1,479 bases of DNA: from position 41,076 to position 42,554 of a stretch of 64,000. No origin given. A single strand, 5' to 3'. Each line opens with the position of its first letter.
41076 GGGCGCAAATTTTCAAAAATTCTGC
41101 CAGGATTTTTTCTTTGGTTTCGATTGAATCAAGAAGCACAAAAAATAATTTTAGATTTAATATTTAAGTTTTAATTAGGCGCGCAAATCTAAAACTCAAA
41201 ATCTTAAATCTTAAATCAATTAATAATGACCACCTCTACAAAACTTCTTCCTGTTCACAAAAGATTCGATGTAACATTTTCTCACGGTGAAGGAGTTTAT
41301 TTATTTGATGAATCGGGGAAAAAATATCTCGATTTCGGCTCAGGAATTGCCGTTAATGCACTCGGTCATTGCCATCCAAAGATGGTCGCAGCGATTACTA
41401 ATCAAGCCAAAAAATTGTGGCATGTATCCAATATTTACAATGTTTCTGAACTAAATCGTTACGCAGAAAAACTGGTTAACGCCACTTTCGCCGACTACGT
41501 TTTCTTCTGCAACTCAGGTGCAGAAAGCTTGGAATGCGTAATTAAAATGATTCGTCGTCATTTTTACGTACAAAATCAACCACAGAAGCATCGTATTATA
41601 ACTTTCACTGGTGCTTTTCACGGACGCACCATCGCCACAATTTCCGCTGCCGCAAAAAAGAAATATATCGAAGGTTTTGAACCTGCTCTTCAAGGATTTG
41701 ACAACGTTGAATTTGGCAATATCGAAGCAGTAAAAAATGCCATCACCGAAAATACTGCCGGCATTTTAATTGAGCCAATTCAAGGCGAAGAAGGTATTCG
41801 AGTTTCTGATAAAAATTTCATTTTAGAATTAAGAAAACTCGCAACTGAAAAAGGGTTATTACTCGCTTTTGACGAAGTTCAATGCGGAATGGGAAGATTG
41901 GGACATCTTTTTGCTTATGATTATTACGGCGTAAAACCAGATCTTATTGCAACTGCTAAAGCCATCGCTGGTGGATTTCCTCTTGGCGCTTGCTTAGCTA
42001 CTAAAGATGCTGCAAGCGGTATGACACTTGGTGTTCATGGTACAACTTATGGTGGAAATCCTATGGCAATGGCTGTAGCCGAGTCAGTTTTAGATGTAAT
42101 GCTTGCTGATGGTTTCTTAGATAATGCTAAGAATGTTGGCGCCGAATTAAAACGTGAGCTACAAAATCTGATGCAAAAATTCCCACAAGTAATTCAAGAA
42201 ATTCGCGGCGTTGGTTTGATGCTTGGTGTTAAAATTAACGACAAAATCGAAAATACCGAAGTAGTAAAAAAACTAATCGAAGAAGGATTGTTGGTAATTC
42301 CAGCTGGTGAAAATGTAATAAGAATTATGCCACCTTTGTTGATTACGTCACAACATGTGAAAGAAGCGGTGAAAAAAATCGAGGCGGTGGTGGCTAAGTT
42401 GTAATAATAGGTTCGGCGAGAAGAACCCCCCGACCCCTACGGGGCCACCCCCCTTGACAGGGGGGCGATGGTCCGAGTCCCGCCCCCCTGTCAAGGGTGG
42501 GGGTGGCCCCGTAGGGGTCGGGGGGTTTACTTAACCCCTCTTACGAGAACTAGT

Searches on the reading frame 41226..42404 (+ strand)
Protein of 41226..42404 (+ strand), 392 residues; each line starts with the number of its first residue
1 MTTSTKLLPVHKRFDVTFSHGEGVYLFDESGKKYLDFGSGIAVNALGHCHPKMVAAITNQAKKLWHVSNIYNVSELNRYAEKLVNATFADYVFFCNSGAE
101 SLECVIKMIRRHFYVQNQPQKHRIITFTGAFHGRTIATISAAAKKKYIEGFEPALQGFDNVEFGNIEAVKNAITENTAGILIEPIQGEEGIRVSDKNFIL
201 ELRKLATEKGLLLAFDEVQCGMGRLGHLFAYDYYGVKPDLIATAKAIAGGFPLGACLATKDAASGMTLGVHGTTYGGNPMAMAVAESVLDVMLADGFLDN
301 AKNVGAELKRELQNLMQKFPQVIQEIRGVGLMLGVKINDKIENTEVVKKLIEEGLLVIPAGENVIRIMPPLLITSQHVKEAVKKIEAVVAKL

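Call 14: find_encoding_contigs(protein=window:41226-42404:+, flank=3000, max_places=6)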
Protein window:41226-42404:+ (392 aa): 24 contigs read that carry it; 6 places shown.
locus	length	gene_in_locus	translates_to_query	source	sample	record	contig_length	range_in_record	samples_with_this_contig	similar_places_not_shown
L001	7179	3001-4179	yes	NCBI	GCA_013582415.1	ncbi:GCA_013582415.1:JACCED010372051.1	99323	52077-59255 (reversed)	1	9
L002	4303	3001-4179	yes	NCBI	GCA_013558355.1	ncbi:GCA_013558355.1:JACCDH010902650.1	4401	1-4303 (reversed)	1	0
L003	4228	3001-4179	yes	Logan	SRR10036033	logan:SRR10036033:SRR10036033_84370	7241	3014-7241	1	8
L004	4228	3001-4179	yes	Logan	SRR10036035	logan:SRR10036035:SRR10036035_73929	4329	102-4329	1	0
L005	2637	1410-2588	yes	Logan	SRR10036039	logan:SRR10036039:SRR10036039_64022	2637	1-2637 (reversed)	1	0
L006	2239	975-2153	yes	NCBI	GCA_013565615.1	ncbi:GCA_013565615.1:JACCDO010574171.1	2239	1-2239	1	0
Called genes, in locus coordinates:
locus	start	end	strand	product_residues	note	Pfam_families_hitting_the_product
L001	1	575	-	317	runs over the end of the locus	PF00890:FAD_binding_2 (faint), PF01134:GIDA (faint), PF01266:DAO (faint), PF03486:HI0933_like (faint), PF07992:Pyr_redox_2, PF12831:FAD_oxidored (faint), PF13738:Pyr_redox_3, PF00070:Pyr_redox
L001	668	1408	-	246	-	PF00106:adh_short, PF08659:KR, PF23441:SDR, PF01370:Epimerase (weak), PF13460:NAD_binding_10 (weak), PF13561:adh_short_C2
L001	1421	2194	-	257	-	PF02674:Colicin_V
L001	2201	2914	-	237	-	PF08511:COQ9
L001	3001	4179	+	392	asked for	PF00202:Aminotran_3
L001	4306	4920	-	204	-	PF09335:VTT_dom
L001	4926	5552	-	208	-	PF00625:Guanylate_kin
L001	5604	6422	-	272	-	PF23441:SDR (weak), PF00106:adh_short, PF13561:adh_short_C2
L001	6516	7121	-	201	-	PF00694:Aconitase_C, PF27512:LeuD (weak), PF27434:LeuD_C (weak)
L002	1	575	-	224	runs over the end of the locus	?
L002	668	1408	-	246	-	PF00106:adh_short, PF08659:KR, PF23441:SDR, PF01370:Epimerase (weak), PF13460:NAD_binding_10 (weak), PF13561:adh_short_C2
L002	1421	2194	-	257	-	PF02674:Colicin_V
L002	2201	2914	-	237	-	PF08511:COQ9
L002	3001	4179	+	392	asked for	PF00202:Aminotran_3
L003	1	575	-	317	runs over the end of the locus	PF00890:FAD_binding_2 (faint), PF01134:GIDA (faint), PF01266:DAO (faint), PF03486:HI0933_like (faint), PF07992:Pyr_redox_2, PF12831:FAD_oxidored (faint), PF13738:Pyr_redox_3, PF00070:Pyr_redox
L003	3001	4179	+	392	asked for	PF00202:Aminotran_3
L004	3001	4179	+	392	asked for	PF00202:Aminotran_3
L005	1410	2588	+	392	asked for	PF00202:Aminotran_3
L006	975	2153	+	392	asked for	PF00202:Aminotran_3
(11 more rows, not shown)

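Call 24: search_protein_families(library=pfam, proteins=[window:41226-42404:+])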
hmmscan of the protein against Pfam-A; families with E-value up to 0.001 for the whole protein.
window:41226-42404:+ (392 aa): 3 families
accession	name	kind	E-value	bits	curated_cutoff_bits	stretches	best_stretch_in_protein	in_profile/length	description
PF00202.27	Aminotran_3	-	8e-119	397.4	30.5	1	15-388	10-402/403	Aminotransferase class-III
PF00266.25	Aminotran_5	-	5.9e-05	22.6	21.5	1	74-220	46-179/371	Aminotransferase class-V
PF00155.27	Aminotran_1_2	-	0.00084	19.1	19.7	0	165-385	129-361/361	Aminotransferase class I and II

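Call 26: find_homologous_proteins(query=window:41226-42404:+, max_evalue=1e-60)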
Query window:41226-42404:+ (392 aa): 7994 proteins with E <= 1e-60 among 8000 candidates; the best 120 are listed.
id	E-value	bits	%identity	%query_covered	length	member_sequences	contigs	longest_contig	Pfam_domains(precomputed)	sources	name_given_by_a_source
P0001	4.5e-258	873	100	100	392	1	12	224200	PF00202.28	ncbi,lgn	-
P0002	1.0e-257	872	100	100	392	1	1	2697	PF00202.28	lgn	-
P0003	5.6e-257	870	100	100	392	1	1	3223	PF00202.28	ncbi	-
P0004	3.6e-245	831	93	100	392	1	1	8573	PF00202.28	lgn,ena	-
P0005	1.3e-236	803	90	100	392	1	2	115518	PF00202.28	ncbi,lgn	-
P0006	5.0e-236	801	90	100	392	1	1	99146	PF00202.28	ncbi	-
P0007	5.1e-234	794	89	100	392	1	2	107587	PF00202.28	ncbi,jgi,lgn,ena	-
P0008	6.5e-232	787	88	100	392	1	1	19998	PF00202.28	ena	-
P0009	1.2e-225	767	86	100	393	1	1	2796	PF00202.28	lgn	-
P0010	1.6e-225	766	85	100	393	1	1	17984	PF00202.28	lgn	-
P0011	5.1e-225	765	86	99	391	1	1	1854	PF00202.28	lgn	-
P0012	1.8e-224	763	85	99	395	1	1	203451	PF00202.28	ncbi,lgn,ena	-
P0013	2.3e-221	753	83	100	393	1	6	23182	PF00202.28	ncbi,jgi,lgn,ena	jgi:acetylornithine/N-succinyldiaminopimelate aminotransferase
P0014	7.8e-221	751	83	100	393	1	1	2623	PF00202.28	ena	-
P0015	1.3e-220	750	86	97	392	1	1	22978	PF00202.28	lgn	-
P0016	6.1e-220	748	84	100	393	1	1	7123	PF00155.28,PF00202.28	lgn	-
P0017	1.3e-219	747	83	100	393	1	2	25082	PF00202.28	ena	-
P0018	2.0e-219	746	83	100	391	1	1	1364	PF00202.28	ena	-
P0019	2.3e-219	746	85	99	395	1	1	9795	PF00155.28,PF00202.28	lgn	-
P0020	7.7e-218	741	83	99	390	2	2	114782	PF00202.28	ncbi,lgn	-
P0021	4.5e-217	739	84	100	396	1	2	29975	PF00202.28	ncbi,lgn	-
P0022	5.9e-217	738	82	100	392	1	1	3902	PF00202.28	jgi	-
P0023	2.8e-216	736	83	100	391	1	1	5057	PF00202.28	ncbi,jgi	jgi:acetylornithine/N-succinyldiaminopimelate aminotransferase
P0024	1.7e-215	733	84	98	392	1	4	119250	PF00202.28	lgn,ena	-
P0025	2.2e-215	733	84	98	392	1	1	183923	PF00202.28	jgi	jgi:acetylornithine/N-succinyldiaminopimelate aminotransferase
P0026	9.9e-215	731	82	100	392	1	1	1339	PF00202.28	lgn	-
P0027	1.5e-214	730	82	99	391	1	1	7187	PF00202.28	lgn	-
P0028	3.3e-214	729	84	99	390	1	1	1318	PF00202.28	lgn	-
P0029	3.5e-214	729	83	98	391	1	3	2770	PF00202.28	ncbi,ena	-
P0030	7.4e-214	728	83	98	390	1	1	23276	PF00202.28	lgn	-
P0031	8.6e-214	728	82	99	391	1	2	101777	PF00202.28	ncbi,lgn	-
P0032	9.2e-214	728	82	100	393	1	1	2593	PF00202.28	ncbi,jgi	jgi:acetylornithine/N-succinyldiaminopimelate aminotransferase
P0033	1.3e-213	727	81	100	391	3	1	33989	PF00202.28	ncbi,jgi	jgi:acetylornithine/N-succinyldiaminopimelate aminotransferase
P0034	2.0e-213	727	82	98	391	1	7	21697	PF00202.28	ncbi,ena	-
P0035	4.7e-213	725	83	98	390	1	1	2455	PF00202.28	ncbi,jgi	jgi:acetylornithine/N-succinyldiaminopimelate aminotransferase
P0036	1.1e-212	724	80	100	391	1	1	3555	PF00202.28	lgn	-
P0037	1.3e-212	724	82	100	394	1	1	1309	PF00202.28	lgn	-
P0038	1.5e-212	724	83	98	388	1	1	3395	PF00202.28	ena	-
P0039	1.7e-212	724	83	98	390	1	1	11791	PF00202.28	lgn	-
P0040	1.7e-212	724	82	100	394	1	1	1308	PF00202.28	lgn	-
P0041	2.2e-212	723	80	100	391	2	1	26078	PF00202.28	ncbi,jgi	jgi:acetylornithine/N-succinyldiaminopimelate aminotransferase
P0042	3.9e-212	722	81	100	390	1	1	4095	PF00202.28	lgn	-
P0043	7.3e-212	721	81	100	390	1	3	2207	PF00202.28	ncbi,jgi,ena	jgi:acetylornithine/N-succinyldiaminopimelate aminotransferase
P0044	7.6e-212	721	82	98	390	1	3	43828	PF00202.28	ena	-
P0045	1.2e-211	721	83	98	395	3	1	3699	PF00202.28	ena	-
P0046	2.9e-211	719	83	98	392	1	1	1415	PF00202.28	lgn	-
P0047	2.9e-211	719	81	100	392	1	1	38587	PF00155.28,PF00202.28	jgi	-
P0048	4.0e-211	719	80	100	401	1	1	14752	PF00202.28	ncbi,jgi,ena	jgi:acetylornithine/N-succinyldiaminopimelate aminotransferase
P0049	4.2e-211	719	83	98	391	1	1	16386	PF00202.28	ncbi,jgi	jgi:acetylornithine/N-succinyldiaminopimelate aminotransferase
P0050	5.7e-211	718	81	98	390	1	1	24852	PF00202.28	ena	-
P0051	6.6e-211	718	83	98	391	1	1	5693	PF00202.28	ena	-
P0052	7.1e-211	718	82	98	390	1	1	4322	PF00202.28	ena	-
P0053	9.4e-211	718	83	98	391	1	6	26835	PF00202.28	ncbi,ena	-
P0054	1.0e-210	718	81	98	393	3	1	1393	PF00202.28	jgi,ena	jgi:acetylornithine/N-succinyldiaminopimelate aminotransferase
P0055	1.0e-210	718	82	98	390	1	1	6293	PF00202.28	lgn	-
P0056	1.2e-210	717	82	98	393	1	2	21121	PF00202.28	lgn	-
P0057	2.4e-210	716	81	100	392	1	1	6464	PF00202.28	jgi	jgi:acetylornithine/N-succinyldiaminopimelate aminotransferase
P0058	5.5e-210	715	82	98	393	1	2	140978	PF00202.28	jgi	jgi:acetylornithine/N-succinyldiaminopimelate aminotransferase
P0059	8.0e-210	715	83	98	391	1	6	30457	PF00202.28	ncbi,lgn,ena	-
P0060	8.8e-210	715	82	98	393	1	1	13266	PF00202.28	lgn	-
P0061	1.0e-209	714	79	100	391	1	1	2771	PF00202.28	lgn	-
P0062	1.3e-209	714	83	98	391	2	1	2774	PF00202.28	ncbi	-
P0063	1.7e-209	714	79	100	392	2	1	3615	PF00202.28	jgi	jgi:acetylornithine/N-succinyldiaminopimelate aminotransferase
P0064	1.8e-209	714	80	100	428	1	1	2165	PF00202.28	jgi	jgi:acetylornithine/N-succinyldiaminopimelate aminotransferase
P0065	1.8e-209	714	83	98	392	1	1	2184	PF00202.28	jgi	jgi:acetylornithine/N-succinyldiaminopimelate aminotransferase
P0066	2.2e-209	713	79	100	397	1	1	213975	PF00202.28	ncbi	-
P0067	3.8e-209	712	81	98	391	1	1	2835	PF00202.28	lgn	-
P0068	4.0e-209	712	81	98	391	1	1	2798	PF00202.28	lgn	-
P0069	5.7e-209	712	79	100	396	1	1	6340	PF00202.28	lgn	-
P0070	1.7e-208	710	81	99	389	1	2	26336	PF00202.28,PF00266.26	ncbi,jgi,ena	jgi:acetylornithine/N-succinyldiaminopimelate aminotransferase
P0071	2.0e-208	710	81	99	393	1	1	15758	PF00202.28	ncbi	-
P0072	2.3e-208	710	82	98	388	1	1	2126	PF00202.28,PF00266.26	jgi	-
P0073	2.8e-208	710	79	99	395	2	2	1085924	PF00202.28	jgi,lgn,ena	-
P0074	3.4e-208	709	79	100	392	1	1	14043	PF00202.28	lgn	-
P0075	5.1e-208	709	82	98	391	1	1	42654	PF00202.28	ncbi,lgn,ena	-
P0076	1.3e-207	707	79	100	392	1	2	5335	PF00202.28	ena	-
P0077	1.4e-207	707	81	98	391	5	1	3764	PF00202.28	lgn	-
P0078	1.6e-207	707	78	100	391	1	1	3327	PF00202.28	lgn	-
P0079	1.9e-207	707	80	100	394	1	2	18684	PF00202.28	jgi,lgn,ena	-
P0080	2.1e-207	707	79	99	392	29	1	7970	PF00155.28,PF00202.28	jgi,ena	-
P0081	2.9e-207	706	80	100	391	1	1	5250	PF00202.28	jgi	jgi:acetylornithine/N-succinyldiaminopimelate aminotransferase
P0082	4.3e-207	706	78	99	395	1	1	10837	PF00155.28,PF00202.28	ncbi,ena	-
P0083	5.2e-207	705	79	100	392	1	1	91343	PF00202.28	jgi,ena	-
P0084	6.8e-207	705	79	100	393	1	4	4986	PF00202.28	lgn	-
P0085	7.4e-207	705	81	98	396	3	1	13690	PF00202.28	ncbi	-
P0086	7.8e-207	705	80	98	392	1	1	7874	PF00202.28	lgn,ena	-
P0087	9.1e-207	705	78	99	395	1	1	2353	PF00155.28,PF00202.28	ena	-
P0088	9.8e-207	705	78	99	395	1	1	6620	PF00155.28,PF00202.28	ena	-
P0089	1.1e-206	704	80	99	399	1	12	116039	PF00202.28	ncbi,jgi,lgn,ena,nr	ncbi:MAG: acetylornithine transaminase [Alphaproteobacteria bacterium RIFCSPLOWO2_01_FULL_40_26]|nr:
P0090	1.2e-206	704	81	98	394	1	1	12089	PF00202.28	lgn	-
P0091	1.6e-206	704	81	98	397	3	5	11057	PF00155.28,PF00202.28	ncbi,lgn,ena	-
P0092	2.2e-206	703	78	99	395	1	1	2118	PF00155.28,PF00202.28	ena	-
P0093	2.2e-206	703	78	99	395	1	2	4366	PF00155.28,PF00202.28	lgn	-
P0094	2.3e-206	703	78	100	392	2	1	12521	PF00202.28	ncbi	-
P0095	2.4e-206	703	79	99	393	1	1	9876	PF00202.28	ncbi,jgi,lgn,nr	ncbi:MAG: aspartate aminotransferase family protein [Pelagibacterales bacterium]|nr:aspartate aminot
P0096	4.4e-206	702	80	98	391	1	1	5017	PF00202.28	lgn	-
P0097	5.6e-206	702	78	99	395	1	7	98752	PF00155.28,PF00202.28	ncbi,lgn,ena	-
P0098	5.6e-206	702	78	99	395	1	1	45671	PF00155.28,PF00202.28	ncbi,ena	-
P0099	6.3e-206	702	78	99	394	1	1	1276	PF00202.28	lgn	-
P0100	8.6e-206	701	81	98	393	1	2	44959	PF00202.28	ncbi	-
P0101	1.2e-205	701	79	98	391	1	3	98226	PF00202.28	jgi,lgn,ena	-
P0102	1.5e-205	701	80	98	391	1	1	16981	PF00202.28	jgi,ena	jgi:acetylornithine/N-succinyldiaminopimelate aminotransferase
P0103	1.6e-205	701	78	98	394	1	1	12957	PF00202.28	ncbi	-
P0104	1.6e-205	701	79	98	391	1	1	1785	PF00202.28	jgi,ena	jgi:acetylornithine/N-succinyldiaminopimelate aminotransferase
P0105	1.9e-205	700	78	99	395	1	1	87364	PF00155.28,PF00202.28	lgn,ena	-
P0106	2.1e-205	700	78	98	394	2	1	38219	PF00202.28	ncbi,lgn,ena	-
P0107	2.2e-205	700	79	98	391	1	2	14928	PF00202.28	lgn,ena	-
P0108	2.4e-205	700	80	98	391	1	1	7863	PF00202.28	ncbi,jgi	jgi:acetylornithine/N-succinyldiaminopimelate aminotransferase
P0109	2.7e-205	700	80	98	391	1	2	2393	PF00202.28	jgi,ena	jgi:acetylornithine/N-succinyldiaminopimelate aminotransferase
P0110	2.9e-205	700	79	98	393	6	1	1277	PF00202.28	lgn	-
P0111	3.1e-205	700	79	98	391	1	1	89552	PF00202.28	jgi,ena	jgi:acetylornithine/N-succinyldiaminopimelate aminotransferase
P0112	3.7e-205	699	79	98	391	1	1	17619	PF00202.28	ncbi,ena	-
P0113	4.0e-205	699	79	98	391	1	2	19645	PF00202.28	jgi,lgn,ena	-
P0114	4.1e-205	699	79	98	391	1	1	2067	PF00202.28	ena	-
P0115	4.4e-205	699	79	99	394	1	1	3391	PF00202.28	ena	-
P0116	4.8e-205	699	81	97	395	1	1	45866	PF00202.28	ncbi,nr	ncbi:MAG: aspartate aminotransferase family protein [Rickettsiales bacterium]|nr:aspartate aminotran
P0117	6.8e-205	698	78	98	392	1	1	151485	PF00155.28,PF00202.28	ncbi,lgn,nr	ncbi:MAG: aspartate aminotransferase family protein [Proteobacteria bacterium]|nr:aspartate aminotra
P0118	9.3e-205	698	79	99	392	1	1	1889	PF00202.28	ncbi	-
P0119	1.4e-204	697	78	100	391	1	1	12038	PF00202.28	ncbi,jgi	jgi:acetylornithine/N-succinyldiaminopimelate aminotransferase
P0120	1.6e-204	697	79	98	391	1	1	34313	PF00202.28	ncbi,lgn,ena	-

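Call 27: find_encoding_contigs(protein=P0004, flank=10000, max_places=2)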
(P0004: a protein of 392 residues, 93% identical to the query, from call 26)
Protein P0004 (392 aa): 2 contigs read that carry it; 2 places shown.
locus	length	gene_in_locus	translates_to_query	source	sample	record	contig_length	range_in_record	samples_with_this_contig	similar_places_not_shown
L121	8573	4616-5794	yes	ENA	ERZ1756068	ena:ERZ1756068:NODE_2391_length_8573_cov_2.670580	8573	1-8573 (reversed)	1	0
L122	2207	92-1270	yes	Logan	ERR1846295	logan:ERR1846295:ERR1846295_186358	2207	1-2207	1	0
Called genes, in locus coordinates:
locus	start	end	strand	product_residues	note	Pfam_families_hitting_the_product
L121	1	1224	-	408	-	?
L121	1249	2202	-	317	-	PF00890:FAD_binding_2 (faint), PF01134:GIDA (faint), PF01266:DAO (faint), PF03486:HI0933_like (faint), PF07992:Pyr_redox_2, PF12831:FAD_oxidored (faint), PF13738:Pyr_redox_3, PF00070:Pyr_redox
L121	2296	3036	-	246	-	PF00106:adh_short, PF08659:KR, PF23441:SDR, PF01370:Epimerase (weak), PF13460:NAD_binding_10 (weak), PF13561:adh_short_C2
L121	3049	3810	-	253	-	PF02674:Colicin_V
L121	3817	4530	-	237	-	PF08511:COQ9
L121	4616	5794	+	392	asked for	PF00202:Aminotran_3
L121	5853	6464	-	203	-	PF09335:VTT_dom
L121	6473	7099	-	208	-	PF00625:Guanylate_kin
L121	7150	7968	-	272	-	PF23441:SDR (weak), PF00106:adh_short, PF13561:adh_short_C2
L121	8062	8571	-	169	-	?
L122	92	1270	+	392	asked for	PF00202:Aminotran_3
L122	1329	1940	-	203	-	PF09335:VTT_dom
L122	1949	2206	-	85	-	?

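Call 28: find_encoding_contigs(protein=P0005, flank=10000, max_places=2)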
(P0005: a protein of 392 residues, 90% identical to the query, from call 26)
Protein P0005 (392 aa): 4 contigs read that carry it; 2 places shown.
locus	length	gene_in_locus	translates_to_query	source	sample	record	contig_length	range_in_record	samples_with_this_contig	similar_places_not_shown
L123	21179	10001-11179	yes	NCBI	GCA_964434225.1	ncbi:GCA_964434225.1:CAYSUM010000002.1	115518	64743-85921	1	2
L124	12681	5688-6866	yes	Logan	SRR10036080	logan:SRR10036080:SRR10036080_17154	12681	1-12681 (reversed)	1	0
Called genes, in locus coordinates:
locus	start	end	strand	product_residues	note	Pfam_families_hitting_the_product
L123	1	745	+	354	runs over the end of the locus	PF02504:FA_synthesis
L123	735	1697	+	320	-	PF00108:Thiolase_N (weak), PF08545:ACP_syn_III, PF08541:ACP_syn_III_C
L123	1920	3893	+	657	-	PF21722:Gly_rich_2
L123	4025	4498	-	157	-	PF02075:RuvC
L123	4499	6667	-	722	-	PF00378:ECH_1, PF16113:ECH_2, PF02737:3HCDH_N, PF00725:3HCDH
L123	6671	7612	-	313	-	PF00890:FAD_binding_2 (faint), PF01134:GIDA (faint), PF01266:DAO (faint), PF01946:Thi4 (faint), PF03486:HI0933_like (faint), PF07992:Pyr_redox_2, PF13738:Pyr_redox_3, PF00070:Pyr_redox, +1 more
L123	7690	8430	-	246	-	PF00106:adh_short, PF08659:KR, PF23441:SDR, PF13460:NAD_binding_10 (weak), PF13561:adh_short_C2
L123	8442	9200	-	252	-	PF02674:Colicin_V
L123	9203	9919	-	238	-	PF08511:COQ9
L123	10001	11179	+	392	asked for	PF00202:Aminotran_3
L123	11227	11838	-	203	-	PF09335:VTT_dom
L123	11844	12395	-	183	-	PF00625:Guanylate_kin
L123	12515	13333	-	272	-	PF23441:SDR (weak), PF00106:adh_short, PF13561:adh_short_C2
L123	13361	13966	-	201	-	PF00694:Aconitase_C, PF27512:LeuD (weak), PF27434:LeuD_C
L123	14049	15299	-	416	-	PF10691:DUF2497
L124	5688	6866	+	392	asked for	PF00202:Aminotran_3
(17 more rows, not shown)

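Call 29: find_encoding_contigs(protein=P0007, flank=10000, max_places=2)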
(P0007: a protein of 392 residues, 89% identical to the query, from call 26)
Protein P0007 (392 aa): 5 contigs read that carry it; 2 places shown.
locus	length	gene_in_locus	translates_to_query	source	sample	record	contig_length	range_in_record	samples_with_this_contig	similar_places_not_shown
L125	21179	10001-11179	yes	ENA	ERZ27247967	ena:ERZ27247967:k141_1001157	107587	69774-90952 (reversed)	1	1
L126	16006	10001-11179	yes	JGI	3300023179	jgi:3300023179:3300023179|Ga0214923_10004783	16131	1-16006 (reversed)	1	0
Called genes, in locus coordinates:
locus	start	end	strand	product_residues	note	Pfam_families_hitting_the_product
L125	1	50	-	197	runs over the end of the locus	PF02132:RecR_ZnF (weak), PF01751:Toprim, PF13662:Toprim_4, PF21175:RecR_C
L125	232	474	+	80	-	-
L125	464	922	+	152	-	PF14489:QueF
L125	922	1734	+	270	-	PF01790:LGT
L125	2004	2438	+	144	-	PF00581:Rhodanese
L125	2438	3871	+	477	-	PF11638:DnaA_N, PF00308:Bac_DnaA, PF01695:IstB_IS21 (weak), PF00004:AAA (weak), PF05729:NACHT (faint), PF08299:Bac_DnaA_C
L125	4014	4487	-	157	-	PF02075:RuvC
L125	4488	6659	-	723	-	PF00378:ECH_1, PF16113:ECH_2, PF02737:3HCDH_N, PF00725:3HCDH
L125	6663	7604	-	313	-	PF00890:FAD_binding_2 (faint), PF01134:GIDA (faint), PF01266:DAO (faint), PF01946:Thi4 (faint), PF03486:HI0933_like (faint), PF07992:Pyr_redox_2, PF13738:Pyr_redox_3, PF00070:Pyr_redox, +1 more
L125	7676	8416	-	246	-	PF00106:adh_short, PF08659:KR, PF23441:SDR, PF01370:Epimerase (faint), PF13460:NAD_binding_10 (weak), PF13561:adh_short_C2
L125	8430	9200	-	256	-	PF02674:Colicin_V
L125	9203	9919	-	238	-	PF08511:COQ9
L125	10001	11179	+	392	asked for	PF00202:Aminotran_3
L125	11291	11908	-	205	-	PF09335:VTT_dom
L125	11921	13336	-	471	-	-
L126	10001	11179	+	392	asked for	PF00202:Aminotran_3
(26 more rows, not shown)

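Call 30: find_encoding_contigs(protein=P0012, flank=10000, max_places=2)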
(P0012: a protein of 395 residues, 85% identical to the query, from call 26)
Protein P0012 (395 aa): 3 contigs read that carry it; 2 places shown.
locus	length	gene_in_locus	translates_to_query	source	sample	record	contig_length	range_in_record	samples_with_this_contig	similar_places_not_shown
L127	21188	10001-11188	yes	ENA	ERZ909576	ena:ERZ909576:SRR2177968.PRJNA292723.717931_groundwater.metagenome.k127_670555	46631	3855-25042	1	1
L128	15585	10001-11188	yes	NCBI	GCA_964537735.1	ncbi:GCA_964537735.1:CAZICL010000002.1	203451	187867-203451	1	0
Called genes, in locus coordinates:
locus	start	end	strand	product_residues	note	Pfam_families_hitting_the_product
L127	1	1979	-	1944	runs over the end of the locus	?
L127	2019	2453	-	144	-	-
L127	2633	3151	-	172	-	PF26745:SPM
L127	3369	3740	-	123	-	-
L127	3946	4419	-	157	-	PF02075:RuvC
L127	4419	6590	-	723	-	PF00378:ECH_1, PF16113:ECH_2, PF02737:3HCDH_N, PF00725:3HCDH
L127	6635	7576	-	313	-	PF00890:FAD_binding_2 (faint), PF01134:GIDA (faint), PF01266:DAO (faint), PF03486:HI0933_like (faint), PF07992:Pyr_redox_2, PF12831:FAD_oxidored (faint), PF13738:Pyr_redox_3, PF00070:Pyr_redox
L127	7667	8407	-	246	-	PF00106:adh_short, PF08659:KR, PF23441:SDR, PF13460:NAD_binding_10 (weak), PF13561:adh_short_C2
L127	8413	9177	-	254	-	PF02674:Colicin_V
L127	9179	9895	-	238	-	PF08511:COQ9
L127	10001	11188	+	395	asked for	PF00202:Aminotran_3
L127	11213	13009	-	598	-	PF02776:TPP_enzyme_N, PF00205:TPP_enzyme_M, PF02775:TPP_enzyme_C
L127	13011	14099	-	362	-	PF01761:DHQ_synthase, PF24621:DHQS_C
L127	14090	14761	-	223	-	PF08659:KR (faint), PF00106:adh_short, PF13561:adh_short_C2, PF23441:SDR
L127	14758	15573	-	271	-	PF03328:HpcH_HpaI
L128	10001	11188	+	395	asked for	PF00202:Aminotran_3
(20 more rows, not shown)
